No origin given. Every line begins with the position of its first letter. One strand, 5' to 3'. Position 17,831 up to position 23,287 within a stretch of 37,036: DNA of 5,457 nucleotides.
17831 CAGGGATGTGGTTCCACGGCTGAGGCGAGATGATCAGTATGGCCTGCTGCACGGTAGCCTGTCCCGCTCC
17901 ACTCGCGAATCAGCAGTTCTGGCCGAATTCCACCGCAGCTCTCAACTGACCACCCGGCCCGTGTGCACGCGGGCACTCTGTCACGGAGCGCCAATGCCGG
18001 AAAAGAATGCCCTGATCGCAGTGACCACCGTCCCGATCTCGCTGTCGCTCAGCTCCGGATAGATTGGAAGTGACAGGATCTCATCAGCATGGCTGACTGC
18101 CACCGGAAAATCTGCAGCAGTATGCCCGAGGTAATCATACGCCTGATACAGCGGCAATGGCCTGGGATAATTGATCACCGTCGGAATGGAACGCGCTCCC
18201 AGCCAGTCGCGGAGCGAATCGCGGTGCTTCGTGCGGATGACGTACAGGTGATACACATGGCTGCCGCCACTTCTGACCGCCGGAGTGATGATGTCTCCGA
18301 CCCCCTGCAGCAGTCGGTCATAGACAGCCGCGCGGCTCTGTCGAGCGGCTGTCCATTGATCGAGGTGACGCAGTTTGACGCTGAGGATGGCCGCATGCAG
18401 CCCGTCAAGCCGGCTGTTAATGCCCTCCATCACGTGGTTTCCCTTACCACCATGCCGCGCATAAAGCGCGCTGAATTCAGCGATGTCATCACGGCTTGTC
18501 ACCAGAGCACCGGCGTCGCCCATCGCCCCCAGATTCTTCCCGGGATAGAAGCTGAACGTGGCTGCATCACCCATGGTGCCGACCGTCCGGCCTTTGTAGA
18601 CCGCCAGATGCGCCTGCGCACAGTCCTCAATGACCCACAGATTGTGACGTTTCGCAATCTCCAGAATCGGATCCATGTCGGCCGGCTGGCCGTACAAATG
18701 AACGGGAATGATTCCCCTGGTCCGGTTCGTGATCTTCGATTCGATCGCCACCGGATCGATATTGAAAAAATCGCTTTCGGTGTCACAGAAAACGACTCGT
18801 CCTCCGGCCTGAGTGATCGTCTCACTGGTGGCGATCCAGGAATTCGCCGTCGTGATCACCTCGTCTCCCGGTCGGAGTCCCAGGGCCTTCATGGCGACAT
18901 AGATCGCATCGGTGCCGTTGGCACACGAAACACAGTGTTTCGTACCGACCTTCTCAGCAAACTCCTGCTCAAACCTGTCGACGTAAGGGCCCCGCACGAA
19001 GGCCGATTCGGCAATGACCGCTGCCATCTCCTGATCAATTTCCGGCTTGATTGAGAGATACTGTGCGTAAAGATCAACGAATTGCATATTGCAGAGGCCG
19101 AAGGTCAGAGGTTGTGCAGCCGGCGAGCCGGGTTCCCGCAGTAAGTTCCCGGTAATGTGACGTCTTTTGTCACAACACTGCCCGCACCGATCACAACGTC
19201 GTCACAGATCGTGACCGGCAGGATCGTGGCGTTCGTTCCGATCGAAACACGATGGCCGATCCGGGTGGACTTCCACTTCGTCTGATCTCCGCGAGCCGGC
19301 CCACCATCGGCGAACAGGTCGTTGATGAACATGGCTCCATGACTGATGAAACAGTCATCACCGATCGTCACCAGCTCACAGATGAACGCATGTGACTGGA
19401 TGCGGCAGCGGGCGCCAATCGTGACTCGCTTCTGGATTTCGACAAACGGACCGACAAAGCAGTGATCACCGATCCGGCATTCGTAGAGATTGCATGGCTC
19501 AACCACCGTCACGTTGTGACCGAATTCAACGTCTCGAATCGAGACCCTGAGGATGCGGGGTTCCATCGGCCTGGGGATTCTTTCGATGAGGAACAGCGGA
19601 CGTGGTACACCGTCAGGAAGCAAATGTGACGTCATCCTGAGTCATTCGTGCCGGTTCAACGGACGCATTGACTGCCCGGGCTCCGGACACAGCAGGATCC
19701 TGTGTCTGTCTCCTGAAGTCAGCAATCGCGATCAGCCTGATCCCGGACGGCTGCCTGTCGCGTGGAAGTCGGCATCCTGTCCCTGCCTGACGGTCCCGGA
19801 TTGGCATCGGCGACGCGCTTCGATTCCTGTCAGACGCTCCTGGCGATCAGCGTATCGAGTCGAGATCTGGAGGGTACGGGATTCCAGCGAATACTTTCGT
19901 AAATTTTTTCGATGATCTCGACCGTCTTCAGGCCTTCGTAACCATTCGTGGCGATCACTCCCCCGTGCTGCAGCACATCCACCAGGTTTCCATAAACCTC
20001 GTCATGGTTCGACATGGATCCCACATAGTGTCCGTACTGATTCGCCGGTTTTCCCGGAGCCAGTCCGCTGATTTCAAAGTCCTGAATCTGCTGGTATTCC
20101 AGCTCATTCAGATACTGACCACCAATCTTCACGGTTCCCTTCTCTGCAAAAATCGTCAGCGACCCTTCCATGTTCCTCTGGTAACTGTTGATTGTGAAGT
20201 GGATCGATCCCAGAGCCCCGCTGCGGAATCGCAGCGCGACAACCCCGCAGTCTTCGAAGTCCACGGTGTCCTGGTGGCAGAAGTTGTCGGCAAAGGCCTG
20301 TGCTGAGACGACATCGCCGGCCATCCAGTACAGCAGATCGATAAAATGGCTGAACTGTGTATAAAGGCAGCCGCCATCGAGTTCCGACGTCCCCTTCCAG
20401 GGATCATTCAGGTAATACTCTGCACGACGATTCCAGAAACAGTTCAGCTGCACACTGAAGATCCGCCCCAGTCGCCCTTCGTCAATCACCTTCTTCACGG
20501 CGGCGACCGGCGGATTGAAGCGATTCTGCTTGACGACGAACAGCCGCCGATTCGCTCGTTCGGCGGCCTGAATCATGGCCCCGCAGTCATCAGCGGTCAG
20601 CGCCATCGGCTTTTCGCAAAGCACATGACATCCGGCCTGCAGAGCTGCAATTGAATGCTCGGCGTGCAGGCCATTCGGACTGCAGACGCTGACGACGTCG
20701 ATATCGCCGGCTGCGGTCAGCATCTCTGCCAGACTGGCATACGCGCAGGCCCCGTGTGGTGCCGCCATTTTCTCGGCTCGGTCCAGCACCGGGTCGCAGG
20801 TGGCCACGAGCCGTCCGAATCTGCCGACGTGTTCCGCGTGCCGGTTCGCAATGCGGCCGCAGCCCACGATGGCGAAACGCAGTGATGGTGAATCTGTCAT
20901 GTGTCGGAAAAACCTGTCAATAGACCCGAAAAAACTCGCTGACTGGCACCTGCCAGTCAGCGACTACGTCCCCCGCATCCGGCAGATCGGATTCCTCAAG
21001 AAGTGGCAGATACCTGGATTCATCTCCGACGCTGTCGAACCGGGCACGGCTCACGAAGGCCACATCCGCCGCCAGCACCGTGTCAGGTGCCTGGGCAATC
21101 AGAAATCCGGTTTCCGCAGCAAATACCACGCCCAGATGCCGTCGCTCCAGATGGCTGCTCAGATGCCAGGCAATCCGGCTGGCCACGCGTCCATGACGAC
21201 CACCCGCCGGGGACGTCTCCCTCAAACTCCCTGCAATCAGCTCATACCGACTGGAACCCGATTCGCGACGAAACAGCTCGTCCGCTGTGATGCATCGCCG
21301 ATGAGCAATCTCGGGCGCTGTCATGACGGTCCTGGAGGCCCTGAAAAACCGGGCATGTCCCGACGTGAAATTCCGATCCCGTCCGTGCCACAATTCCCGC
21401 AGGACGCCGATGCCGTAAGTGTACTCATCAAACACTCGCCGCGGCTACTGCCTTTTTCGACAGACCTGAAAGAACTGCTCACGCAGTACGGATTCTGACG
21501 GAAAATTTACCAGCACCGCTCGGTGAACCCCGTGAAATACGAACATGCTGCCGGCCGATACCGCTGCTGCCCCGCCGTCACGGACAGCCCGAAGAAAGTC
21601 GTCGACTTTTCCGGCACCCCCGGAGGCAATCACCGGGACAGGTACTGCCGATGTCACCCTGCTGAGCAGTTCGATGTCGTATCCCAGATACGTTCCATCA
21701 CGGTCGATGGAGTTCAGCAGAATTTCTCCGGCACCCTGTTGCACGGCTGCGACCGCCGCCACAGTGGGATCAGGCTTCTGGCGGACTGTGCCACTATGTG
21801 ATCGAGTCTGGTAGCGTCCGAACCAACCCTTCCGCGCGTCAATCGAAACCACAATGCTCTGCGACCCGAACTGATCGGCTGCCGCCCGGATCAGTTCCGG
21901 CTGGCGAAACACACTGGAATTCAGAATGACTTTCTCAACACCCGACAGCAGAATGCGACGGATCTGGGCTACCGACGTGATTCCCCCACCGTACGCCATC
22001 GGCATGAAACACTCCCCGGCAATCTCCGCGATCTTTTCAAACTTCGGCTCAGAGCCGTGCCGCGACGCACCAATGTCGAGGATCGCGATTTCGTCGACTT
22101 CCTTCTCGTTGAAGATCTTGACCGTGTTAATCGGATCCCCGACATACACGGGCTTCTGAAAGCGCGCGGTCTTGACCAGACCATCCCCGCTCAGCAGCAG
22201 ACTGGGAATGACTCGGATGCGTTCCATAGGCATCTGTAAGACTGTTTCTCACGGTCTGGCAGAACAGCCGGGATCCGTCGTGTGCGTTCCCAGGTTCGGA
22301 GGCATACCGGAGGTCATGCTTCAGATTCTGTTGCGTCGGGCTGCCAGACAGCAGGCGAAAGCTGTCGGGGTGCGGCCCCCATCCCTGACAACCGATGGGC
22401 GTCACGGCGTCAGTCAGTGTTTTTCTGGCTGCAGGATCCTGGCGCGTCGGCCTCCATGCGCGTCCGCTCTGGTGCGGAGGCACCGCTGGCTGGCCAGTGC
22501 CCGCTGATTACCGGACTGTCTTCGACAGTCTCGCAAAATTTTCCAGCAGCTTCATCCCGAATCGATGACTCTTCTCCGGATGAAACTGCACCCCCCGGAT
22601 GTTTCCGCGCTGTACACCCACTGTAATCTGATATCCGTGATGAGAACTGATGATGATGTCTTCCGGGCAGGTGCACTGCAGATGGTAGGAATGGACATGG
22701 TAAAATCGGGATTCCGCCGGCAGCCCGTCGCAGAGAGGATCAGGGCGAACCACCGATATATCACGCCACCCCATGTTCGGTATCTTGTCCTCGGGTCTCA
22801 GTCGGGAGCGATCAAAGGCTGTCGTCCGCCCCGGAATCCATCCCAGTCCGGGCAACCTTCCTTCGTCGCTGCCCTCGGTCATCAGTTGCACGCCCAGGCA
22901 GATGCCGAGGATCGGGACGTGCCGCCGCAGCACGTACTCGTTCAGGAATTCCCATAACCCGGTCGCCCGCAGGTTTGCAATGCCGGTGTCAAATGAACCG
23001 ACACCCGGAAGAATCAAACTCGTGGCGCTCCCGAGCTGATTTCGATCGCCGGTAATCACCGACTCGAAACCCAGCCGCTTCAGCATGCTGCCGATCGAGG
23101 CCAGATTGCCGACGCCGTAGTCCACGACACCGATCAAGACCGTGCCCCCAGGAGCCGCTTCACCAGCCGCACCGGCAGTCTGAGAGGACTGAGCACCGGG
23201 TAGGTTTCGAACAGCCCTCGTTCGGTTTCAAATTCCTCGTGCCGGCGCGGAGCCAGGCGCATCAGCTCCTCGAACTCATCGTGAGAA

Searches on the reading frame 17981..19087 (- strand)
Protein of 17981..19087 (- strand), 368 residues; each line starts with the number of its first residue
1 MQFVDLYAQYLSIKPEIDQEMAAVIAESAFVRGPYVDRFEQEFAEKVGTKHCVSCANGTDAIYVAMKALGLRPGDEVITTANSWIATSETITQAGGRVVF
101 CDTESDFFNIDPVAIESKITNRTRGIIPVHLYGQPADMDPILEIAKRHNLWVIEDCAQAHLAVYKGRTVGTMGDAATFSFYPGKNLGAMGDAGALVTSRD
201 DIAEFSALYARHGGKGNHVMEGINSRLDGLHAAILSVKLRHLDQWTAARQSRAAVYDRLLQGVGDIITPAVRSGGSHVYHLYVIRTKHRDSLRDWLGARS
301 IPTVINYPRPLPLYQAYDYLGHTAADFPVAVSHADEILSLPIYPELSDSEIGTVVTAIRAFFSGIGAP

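Call 7: search_protein_families(library=ncbifam, proteins=[window:17981-19087:-], max_evalue=0.001)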
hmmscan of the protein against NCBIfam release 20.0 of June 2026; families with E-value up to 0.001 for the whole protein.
window:17981-19087:- (368 aa): 23 families
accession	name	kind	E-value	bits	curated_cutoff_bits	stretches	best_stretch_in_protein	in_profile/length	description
TIGR03588.1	PseC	equivalog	6.5e-65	219.5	423.5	1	20-360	16-378/380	UDP-4-amino-4,6-dideoxy-N-acetyl-beta-L-altrosamine transaminase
NF008687.0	PRK11706.1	equivalog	8.7e-57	192.6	375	1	22-362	19-374/375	dTDP-4-amino-4,6-dideoxygalactose transaminase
NF008658.2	PRK11658.1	equivalog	1.8e-53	181.5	631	1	15-360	10-375/379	UDP-4-amino-4-deoxy-L-arabinose aminotransferase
TIGR02379.1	ECA_wecE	subfamily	2.3e-48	164.8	434.85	1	23-362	20-375/376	dTDP-4-amino-4,6-dideoxy-D-glucose transaminase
TIGR04181.1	NHT_00031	hypoth_equivalog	1.7e-47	162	420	1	27-341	21-357/359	LegC family aminotransferase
TIGR04427.1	PLP_DesI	equivalog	1.5e-41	142.8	650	1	32-359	50-380/390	dTDP-4-dehydro-6-deoxyglucose aminotransferase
NF011936.0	PRK15407.1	equivalog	1.3e-40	139.4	423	1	27-203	58-241/440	lipopolysaccharide biosynthesis protein RfbH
NF004770.0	PRK06108.1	subfamily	6.1e-11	41.8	422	1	37-163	84-217/396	pyridoxal phosphate-dependent aminotransferase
NF005816.0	PRK07682.1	equivalog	1.9e-09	36.6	620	1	56-162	97-209/390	aminotransferase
NF006569.0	PRK09082.1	subfamily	1.3e-08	34.3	420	1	36-162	77-209/386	methionine aminotransferase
NF004975.0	PRK06348.1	equivalog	1.8e-08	33.8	549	1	38-155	78-201/384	pyridoxal phosphate-dependent aminotransferase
NF041364.1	GntC_guanitoxin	equivalog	2.3e-08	33.3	415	1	59-166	70-184/356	guanitoxin biosynthesis PLP-dependent (S)-gamma-hydroxy-L-arginine cyclodehydratase GntC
NF005305.0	PRK06836.1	equivalog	5.1e-08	32.6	376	1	36-127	85-175/396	pyridoxal phosphate-dependent aminotransferase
NF041091.1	asp_aminotase_Arch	equivalog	1.4e-07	30.7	550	1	45-161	83-205/376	aspartate aminotransferase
NF005817.0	PRK07683.1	equivalog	2.2e-07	29.9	575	1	55-161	95-206/387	aminotransferase A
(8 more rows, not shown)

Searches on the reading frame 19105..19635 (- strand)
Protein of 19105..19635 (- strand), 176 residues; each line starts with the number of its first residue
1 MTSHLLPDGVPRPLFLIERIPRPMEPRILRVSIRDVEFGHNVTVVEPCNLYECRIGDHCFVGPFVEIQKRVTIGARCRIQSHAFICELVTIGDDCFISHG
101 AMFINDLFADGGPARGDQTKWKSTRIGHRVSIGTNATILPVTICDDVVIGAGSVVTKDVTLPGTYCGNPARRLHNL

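Call 8: search_protein_families(library=ncbifam, proteins=[window:19105-19635:-], max_evalue=0.001)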
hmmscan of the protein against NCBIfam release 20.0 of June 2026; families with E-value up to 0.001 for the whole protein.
window:19105-19635:- (176 aa): 43 families (the best 25 are shown)
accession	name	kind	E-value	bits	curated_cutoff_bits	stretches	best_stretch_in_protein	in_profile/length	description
TIGR03570.1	NeuD_NnaD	subfamily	4.4e-24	85.2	160.8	2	124-171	154-202/202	NeuD/PglB/VioB family sugar acetyltransferase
TIGR01853.1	lipid_A_lpxD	equivalog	1e-18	67.4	242.5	2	52-103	104-155/325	UDP-3-O-(3-hydroxymyristoyl)glucosamine N-acyltransferase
NF002060.0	PRK00892.1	subfamily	5e-17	62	207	2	53-102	114-163/345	UDP-3-O-(3-hydroxymyristoyl)glucosamine N-acyltransferase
TIGR03308.1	phn_thr-fam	hypoth_equivalog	3e-15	56.6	201.65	1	26-173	9-159/204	phosphonate metabolim protein, transferase hexapeptide repeat family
NF007499.0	PRK10092.1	equivalog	3.6e-14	53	314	1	122-175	128-182/183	maltose O-acetyltransferase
NF010940.0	PRK14360.1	equivalog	2.5e-13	49.4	602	1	33-159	295-427/452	bifunctional UDP-N-acetylglucosamine diphosphorylase/glucosamine-1-phosphate N-acetyltransferase GlmU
NF058585.1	HptprglPActTf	PfamEq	2.2e-12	46.9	300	1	124-173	107-157/172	heptaprenylglyceryl phosphate O-acetyltransferase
NF041874.1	EPS_EpsC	equivalog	3.2e-12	46.5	150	1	65-173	62-164/168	serine O-acetyltransferase EpsC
TIGR01173.1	glmU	equivalog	5.7e-12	45.2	366.85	1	51-160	313-429/452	bifunctional UDP-N-acetylglucosamine diphosphorylase/glucosamine-1-phosphate N-acetyltransferase GlmU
NF010936.0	PRK14356.1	equivalog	1.1e-11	44.3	666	1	120-160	395-436/456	bifunctional UDP-N-acetylglucosamine diphosphorylase/glucosamine-1-phosphate N-acetyltransferase GlmU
NF010934.1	PRK14354.1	equivalog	1.6e-11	43.4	450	1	52-160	331-428/447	bifunctional UDP-N-acetylglucosamine diphosphorylase/glucosamine-1-phosphate N-acetyltransferase GlmU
NF007076.0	PRK09527.1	equivalog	2.6e-11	43.3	347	1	125-173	133-182/203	galactoside O-acetyltransferase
NF007797.0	PRK10502.1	subfamily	3.1e-11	43.3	192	1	89-173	93-176/183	WcaF family extracellular polysaccharide biosynthesis acetyltransferase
NF003657.0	PRK05289.1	equivalog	3.5e-11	42.7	226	1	52-102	15-65/264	acyl-ACP--UDP-N-acetylglucosamine O-acyltransferase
NF007240.0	PRK09677.1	equivalog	7.4e-11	41.9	243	1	118-171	125-179/192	putative lipopolysaccharide biosynthesis O-acetyl transferase WbbJ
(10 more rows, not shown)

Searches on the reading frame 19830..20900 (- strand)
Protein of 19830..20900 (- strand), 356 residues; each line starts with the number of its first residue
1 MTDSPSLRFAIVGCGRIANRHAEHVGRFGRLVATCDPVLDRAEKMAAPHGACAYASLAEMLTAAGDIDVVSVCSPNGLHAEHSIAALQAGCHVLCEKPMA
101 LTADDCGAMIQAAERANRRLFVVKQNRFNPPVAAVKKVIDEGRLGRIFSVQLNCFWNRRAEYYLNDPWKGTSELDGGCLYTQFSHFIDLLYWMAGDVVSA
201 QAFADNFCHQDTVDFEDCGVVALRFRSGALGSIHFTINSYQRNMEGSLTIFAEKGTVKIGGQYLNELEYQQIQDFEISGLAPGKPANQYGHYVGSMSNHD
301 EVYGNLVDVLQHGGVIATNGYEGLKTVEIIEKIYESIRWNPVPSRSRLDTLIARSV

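Call 8: search_protein_families(library=ncbifam, proteins=[window:19830-20900:-], max_evalue=0.001)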
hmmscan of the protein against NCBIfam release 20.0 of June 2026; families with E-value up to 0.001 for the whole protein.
window:19830-20900:- (356 aa): 10 families
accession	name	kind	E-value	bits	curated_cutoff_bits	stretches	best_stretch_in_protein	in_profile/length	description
TIGR04380.1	myo_inos_iolG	equivalog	4.9e-34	117.7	355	1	7-337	2-323/330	inositol 2-dehydrogenase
NF052479.1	LevoglcsnDh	equivalog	5.2e-31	107.7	650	2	42-208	49-216/386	levoglucosan dehydrogenase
NF040723.1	UDP-GlcNAcDh_Arch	equivalog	1.6e-27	96.8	450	1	7-257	1-235/302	UDP-N-acetylglucosamine 3-dehydrogenase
NF041392.1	XylDh_Gfo6_Halo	equivalog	5.9e-18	64.8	350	1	7-337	17-342/350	D-xylose 1-dehydrogenase Gfo6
NF052679.1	InsChiInosDhIolG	equivalog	2.8e-17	62.8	540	1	6-258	2-249/343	bifunctional inositol 2-dehydrogenase/D-chiro-inositol 1-dehydrogenase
NF008607.0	PRK11579.1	subfamily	2.6e-13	49.7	330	1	42-199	40-194/346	oxidoreductase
NF007574.0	PRK10206.1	equivalog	8.1e-09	35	352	1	53-152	52-151/345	oxidoreductase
NF058561.1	BT_2158_fam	equivalog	5.4e-07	28.6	750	1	5-158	34-186/487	glycoside 3-dehydrogenase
NF009830.0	PRK13304.1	equivalog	2.6e-05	23.8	267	1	7-122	2-118/265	aspartate dehydrogenase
NF058563.1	BT_2159_fam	equivalog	3.6e-05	22.9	650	1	8-195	2-184/350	disaccharide 3-dehydrogenase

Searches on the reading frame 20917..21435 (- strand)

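Call 8: search_protein_families(library=ncbifam, proteins=[window:20917-21435:-], max_evalue=0.001)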
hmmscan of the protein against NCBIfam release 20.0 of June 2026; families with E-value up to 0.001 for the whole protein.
window:20917-21435:- (172 aa): 0 families

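Call 71: search_protein_families(library=pfam, proteins=[window:20917-21435:-], max_evalue=0.001)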
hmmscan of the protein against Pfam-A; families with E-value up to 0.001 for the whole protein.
window:20917-21435:- (172 aa): 1 family
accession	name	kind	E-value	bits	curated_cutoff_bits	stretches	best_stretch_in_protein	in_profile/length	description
PF05685.18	Uma2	-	1.4e-12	47.9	27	1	53-134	3-82/172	Putative restriction endonuclease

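Call 89: search_protein_families(library=padloc, proteins=[window:20917-21435:-], max_evalue=0.01)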
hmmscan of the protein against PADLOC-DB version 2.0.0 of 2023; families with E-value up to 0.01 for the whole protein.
window:20917-21435:- (172 aa): 3 families
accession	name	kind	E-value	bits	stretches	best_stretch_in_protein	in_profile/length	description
PDLC04833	PDC-S03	-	5.3e-07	27.3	1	33-140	11-115/207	-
PDLC04835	PDC-S03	-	2.3e-06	25.3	1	46-132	6-92/207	-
PDLC04832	PDC-S03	-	0.0023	15.7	1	49-107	9-68/188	-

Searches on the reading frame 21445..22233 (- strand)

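Call 8: search_protein_families(library=ncbifam, proteins=[window:21445-22233:-], max_evalue=0.001)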
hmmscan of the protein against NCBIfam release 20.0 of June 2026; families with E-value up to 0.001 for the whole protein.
window:21445-22233:- (262 aa): 13 families
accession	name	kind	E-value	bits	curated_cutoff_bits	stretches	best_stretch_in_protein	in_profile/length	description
NF038364.1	AglZ_HisF2_fam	equivalog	1.9e-101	338.6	310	1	5-248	2-245/248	AglZ/HisF2 family acetamidino modification protein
TIGR03572.1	WbuZ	equivalog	1.6e-81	273.1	299.7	1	3-233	1-232/232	glycosyl amidation-associated protein WbuZ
TIGR00735.1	hisF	equivalog_domain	4.9e-56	189.8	294.55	1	7-234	5-235/254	imidazole glycerol phosphate synthase subunit HisF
NF010112.0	PRK13585.1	equivalog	5e-30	104.8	243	1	19-230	19-223/241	1-(5-phosphoribosyl)-5-[(5-phosphoribosylamino)methylideneamino]imidazole-4-carboxamide isomerase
TIGR00007.1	TIGR00007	equivalog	6.7e-30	104.4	228.95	1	21-228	17-218/231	1-(5-phosphoribosyl)-5-[(5-phosphoribosylamino)methylideneamino]imidazole-4-carboxamide isomerase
TIGR01919.1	hisA-trpF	equivalog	2.1e-14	53.6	306.45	1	32-217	31-211/243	bifunctional 1-(5-phosphoribosyl)-5-((5-phosphoribosylamino)methylideneamino)imidazole-4-carboxamide isomerase/phosphoribosylanthranilate is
NF010113.0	PRK13586.1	equivalog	3e-12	46.7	238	1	7-212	3-203/232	1-(5-phosphoribosyl)-5-((5-phosphoribosylamino)methylideneamino)imidazole-4-carboxamide isomerase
NF003156.0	PRK04128.1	equivalog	8e-12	45.6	285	1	7-222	3-206/231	1-(5-phosphoribosyl)-5-((5-phosphoribosylamino)methylideneamino)imidazole-4-carboxamide isomerase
NF010114.0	PRK13587.1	equivalog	2.7e-11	43.6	305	1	45-224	45-218/234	1-(5-phosphoribosyl)-5-((5-phosphoribosylamino)methylideneamino)imidazole-4-carboxamide isomerase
NF010712.0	PRK14114.1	equivalog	9.4e-09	35.1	327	1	20-209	18-199/241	1-(5-phosphoribosyl)-5-((5-phosphoribosylamino)methylideneamino)imidazole-4-carboxamide isomerase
TIGR02129.1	hisA_euk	equivalog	1.3e-07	31.6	229.3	1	78-219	79-223/255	phosphoribosylformimino-5-aminoimidazole carboxamide ribotide isomerase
TIGR00734.1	hisAF_rel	hypoth_equivalog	9.1e-05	22.4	179.85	0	39-108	148-216/221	HisA/HisF family protein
NF005943.0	PRK07998.1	equivalog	0.00049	19.7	364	0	186-229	187-230/283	class II aldolase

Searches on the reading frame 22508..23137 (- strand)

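Call 8: search_protein_families(library=ncbifam, proteins=[window:22508-23137:-], max_evalue=0.001)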
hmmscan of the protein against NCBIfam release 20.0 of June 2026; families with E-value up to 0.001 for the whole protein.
window:22508-23137:- (209 aa): 17 families
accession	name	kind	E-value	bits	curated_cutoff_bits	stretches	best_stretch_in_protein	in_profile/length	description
TIGR01855.1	IMP_synth_hisH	equivalog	3.5e-61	206.5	105.4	1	2-203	1-197/198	imidazole glycerol phosphate synthase subunit HisH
NF010608.0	PRK14004.1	equivalog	1.6e-35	122.7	216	1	1-204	1-209/210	imidazole glycerol phosphate synthase subunit HisH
NF001975.0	PRK00758.1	equivalog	3.3e-12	46.4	198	2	2-88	4-83/185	GMP synthase subunit A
TIGR00888.1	guaA_Nterm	equivalog_domain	4.1e-12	45.9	172.15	2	123-203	100-182/188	glutamine-hydrolyzing GMP synthase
NF000848.1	PRK00074.1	equivalog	7.1e-08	31.5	400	1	66-202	63-184/512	glutamine-hydrolyzing GMP synthase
NF010081.0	PRK13566.1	equivalog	1.7e-07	29.9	645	0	126-206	634-721/729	anthranilate synthase component I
TIGR03800.1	PLP_synth_Pdx2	equivalog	4.3e-07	30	105.55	1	10-89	9-86/184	pyridoxal 5'-phosphate synthase glutaminase subunit PdxT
TIGR00566.1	trpG_papA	subfamily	1.8e-06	27.8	121.05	0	34-88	41-89/192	glutamine amidotransferase of anthranilate synthase or aminodeoxychorismate synthase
NF006562.0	PRK09065.1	equivalog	4.2e-06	26.5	205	0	132-199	133-200/242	glutamine amidotransferase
NF001989.1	PRK00784.1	equivalog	9.8e-06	24.5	273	1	25-113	274-367/480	cobyric acid synthase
TIGR01823.1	PabB-fungal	equivalog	1.1e-05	23.9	442.55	1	71-207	84-206/742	aminodeoxychorismate synthase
NF005367.0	PRK06895.1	equivalog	1.5e-05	24.9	265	0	125-203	105-187/190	anthranilate synthase component II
NF005849.0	PRK07765.1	equivalog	3.9e-05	23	308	0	138-190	121-176/219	aminodeoxychorismate/anthranilate synthase component II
NF011201.0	PRK14607.1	equivalog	4.9e-05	22.2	670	0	146-205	126-189/534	bifunctional anthranilate synthase component II/anthranilate phosphoribosyltransferase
TIGR01815.1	TrpE-clade3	equivalog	0.0003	18.9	739.15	0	126-200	622-703/717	anthranilate synthase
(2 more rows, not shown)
